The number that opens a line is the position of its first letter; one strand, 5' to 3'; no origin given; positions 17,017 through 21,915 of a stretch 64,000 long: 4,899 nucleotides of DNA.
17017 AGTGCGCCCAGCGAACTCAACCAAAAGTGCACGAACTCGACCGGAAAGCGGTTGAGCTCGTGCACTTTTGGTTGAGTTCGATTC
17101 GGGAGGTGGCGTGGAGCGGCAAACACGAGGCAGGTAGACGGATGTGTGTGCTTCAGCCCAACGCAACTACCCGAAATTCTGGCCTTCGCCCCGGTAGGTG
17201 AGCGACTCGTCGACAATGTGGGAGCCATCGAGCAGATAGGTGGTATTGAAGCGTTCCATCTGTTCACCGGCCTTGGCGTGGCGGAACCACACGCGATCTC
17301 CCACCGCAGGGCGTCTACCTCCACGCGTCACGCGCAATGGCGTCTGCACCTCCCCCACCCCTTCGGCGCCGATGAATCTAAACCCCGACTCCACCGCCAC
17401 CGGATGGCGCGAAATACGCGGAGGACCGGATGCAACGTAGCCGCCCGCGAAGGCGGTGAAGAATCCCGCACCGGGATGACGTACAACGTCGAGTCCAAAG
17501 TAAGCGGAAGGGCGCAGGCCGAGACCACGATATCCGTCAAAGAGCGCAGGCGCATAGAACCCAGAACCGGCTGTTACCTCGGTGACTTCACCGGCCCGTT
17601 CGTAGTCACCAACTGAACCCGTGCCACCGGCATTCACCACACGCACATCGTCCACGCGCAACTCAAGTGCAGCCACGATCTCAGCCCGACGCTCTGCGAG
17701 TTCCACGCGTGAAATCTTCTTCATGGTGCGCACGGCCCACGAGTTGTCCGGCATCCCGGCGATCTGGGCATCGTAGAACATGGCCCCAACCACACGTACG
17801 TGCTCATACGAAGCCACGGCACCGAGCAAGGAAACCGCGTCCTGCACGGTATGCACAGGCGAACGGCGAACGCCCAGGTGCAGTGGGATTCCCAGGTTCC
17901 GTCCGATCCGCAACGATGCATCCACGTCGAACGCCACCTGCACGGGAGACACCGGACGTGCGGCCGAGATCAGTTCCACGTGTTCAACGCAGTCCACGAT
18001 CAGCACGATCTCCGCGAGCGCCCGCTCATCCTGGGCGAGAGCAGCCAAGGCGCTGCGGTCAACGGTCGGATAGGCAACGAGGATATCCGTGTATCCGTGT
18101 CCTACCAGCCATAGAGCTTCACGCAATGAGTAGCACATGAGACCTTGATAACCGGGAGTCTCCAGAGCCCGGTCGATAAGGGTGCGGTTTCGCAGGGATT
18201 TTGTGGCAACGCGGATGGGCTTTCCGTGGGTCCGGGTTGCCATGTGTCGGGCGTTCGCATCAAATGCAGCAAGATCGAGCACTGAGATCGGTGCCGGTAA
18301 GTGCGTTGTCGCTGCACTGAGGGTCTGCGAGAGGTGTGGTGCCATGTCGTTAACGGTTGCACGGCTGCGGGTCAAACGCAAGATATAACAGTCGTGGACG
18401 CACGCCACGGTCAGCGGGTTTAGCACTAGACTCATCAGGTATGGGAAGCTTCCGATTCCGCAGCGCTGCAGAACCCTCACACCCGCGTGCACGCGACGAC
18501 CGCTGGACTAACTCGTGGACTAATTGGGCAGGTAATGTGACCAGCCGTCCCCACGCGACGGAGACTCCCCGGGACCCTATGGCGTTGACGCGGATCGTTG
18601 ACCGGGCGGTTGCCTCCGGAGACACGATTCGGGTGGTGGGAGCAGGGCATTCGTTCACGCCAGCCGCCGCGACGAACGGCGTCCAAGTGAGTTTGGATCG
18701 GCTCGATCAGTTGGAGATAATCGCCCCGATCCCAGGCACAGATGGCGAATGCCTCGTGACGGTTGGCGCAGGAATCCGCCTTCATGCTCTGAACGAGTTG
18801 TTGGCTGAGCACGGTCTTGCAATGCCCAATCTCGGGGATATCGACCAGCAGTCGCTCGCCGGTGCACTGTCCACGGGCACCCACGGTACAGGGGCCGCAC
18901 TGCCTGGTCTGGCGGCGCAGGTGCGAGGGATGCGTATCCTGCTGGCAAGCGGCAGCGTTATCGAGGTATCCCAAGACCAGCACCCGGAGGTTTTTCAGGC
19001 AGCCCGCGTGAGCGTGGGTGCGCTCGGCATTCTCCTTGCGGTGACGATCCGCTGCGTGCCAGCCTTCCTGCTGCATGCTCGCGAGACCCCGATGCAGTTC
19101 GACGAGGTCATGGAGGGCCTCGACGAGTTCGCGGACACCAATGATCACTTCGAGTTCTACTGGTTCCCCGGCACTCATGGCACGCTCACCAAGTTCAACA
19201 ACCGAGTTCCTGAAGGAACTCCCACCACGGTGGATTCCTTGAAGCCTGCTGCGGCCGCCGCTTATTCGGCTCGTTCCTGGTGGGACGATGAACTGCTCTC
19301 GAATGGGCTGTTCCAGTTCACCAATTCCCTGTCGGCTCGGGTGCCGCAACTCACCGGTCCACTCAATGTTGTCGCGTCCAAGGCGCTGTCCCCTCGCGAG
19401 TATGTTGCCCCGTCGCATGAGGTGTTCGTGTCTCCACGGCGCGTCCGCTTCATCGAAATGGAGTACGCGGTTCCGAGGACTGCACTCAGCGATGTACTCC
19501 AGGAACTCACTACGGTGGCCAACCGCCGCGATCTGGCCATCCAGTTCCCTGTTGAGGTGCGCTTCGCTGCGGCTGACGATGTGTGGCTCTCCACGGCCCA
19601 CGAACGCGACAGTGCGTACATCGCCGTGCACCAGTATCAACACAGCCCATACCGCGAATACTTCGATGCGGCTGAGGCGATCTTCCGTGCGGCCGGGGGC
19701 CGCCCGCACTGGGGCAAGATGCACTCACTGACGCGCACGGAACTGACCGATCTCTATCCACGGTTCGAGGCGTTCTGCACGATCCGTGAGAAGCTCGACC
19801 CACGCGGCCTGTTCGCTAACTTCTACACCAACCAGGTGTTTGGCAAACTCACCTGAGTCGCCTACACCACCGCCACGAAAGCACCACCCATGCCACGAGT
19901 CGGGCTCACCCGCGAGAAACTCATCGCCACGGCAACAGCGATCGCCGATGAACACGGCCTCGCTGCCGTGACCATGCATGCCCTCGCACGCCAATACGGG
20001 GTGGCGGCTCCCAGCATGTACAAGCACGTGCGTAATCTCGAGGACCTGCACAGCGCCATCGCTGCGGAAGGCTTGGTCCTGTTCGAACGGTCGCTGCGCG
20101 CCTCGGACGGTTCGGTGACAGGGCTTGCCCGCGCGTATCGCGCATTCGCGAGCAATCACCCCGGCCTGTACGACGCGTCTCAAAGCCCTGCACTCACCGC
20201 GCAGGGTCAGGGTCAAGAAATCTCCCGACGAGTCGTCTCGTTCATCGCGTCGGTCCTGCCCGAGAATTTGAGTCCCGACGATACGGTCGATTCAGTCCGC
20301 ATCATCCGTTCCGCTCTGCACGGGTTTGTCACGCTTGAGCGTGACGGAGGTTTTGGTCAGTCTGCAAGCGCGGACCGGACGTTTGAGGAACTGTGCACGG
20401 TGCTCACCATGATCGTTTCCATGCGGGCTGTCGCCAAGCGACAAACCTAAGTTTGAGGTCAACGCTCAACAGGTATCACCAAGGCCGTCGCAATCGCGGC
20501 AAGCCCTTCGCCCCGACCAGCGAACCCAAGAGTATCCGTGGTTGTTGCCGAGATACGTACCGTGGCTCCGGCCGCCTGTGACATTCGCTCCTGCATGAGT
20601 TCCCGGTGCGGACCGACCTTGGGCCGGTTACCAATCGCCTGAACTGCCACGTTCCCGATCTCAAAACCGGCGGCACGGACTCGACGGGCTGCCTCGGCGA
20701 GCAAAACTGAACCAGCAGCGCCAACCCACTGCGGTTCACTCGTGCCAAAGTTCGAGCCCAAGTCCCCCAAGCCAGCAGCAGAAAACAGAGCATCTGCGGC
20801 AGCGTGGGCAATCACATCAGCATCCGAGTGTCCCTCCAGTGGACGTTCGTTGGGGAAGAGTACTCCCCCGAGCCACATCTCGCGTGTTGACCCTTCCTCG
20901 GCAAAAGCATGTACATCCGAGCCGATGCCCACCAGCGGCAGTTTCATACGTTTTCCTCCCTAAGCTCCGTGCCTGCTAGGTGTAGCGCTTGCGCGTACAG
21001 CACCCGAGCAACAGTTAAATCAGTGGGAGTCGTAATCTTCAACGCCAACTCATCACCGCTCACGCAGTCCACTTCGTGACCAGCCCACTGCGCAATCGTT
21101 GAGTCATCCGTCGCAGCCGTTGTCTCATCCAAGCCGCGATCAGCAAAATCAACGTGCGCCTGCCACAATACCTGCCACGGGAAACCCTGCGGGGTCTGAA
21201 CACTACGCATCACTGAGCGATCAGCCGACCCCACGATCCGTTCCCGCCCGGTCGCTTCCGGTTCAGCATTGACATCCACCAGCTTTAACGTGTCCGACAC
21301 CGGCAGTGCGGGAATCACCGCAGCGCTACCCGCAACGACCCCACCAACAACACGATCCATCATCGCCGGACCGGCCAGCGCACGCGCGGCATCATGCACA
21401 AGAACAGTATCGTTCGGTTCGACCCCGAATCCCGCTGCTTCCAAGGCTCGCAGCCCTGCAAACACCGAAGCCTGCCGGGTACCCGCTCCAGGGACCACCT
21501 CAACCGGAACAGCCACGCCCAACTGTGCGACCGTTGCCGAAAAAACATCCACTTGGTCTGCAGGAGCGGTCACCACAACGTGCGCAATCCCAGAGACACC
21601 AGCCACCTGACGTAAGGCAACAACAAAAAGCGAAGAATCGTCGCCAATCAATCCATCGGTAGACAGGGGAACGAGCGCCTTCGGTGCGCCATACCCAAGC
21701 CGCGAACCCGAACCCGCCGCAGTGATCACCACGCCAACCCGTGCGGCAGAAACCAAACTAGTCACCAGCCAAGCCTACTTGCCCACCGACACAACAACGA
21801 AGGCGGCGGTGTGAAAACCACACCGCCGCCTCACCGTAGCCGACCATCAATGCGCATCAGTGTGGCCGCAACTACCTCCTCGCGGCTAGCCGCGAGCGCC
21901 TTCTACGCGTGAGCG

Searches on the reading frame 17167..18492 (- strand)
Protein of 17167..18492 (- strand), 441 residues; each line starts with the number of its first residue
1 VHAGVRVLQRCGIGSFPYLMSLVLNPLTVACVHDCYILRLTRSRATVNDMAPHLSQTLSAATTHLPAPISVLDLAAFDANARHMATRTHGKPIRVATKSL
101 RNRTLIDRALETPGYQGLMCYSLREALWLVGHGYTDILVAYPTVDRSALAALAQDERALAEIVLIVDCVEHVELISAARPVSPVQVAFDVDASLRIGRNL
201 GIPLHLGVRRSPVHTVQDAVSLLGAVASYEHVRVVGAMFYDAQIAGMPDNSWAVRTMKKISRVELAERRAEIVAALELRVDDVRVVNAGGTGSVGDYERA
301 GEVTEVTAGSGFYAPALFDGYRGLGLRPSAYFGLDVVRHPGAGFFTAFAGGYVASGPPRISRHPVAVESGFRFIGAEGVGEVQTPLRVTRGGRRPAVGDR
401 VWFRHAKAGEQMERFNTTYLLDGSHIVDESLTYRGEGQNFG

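Call 91: search_protein_families(library=pfam, proteins=[window:17167-18492:-], max_evalue=0.00001)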
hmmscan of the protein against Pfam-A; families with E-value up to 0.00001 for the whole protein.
window:17167-18492:- (441 aa): 1 family
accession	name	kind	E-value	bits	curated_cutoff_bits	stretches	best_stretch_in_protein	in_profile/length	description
PF01168.26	Ala_racemase_N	-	1.7e-08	34.9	24.1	1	73-313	2-216/220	Alanine racemase, N-terminal domain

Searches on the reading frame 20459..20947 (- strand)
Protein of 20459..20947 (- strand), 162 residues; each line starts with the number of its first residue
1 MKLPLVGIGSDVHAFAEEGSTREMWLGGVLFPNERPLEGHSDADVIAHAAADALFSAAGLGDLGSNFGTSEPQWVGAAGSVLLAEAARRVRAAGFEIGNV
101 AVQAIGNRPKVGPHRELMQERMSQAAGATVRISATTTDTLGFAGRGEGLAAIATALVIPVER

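Call 91: search_protein_families(library=pfam, proteins=[window:20459-20947:-], max_evalue=0.00001)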
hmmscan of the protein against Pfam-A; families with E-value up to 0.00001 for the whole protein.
window:20459-20947:- (162 aa): 1 family
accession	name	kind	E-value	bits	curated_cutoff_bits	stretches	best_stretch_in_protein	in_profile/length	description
PF02542.21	YgbB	-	3.6e-51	174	26.7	1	6-157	3-154/155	YgbB family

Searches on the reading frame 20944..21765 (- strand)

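Call 91: search_protein_families(library=pfam, proteins=[window:20944-21765:-], max_evalue=0.00001)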
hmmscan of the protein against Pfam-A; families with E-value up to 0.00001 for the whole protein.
window:20944-21765:- (273 aa): 2 families
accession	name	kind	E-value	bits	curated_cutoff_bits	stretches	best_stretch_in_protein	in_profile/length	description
PF01128.25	IspD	-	3e-43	148.6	27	1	11-255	2-217/221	2-C-methyl-D-erythritol 4-phosphate cytidylyltransferase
PF12804.13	NTP_transf_3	-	1.6e-06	28.8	27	1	12-127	1-104/160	MobA-like NTP transferase domain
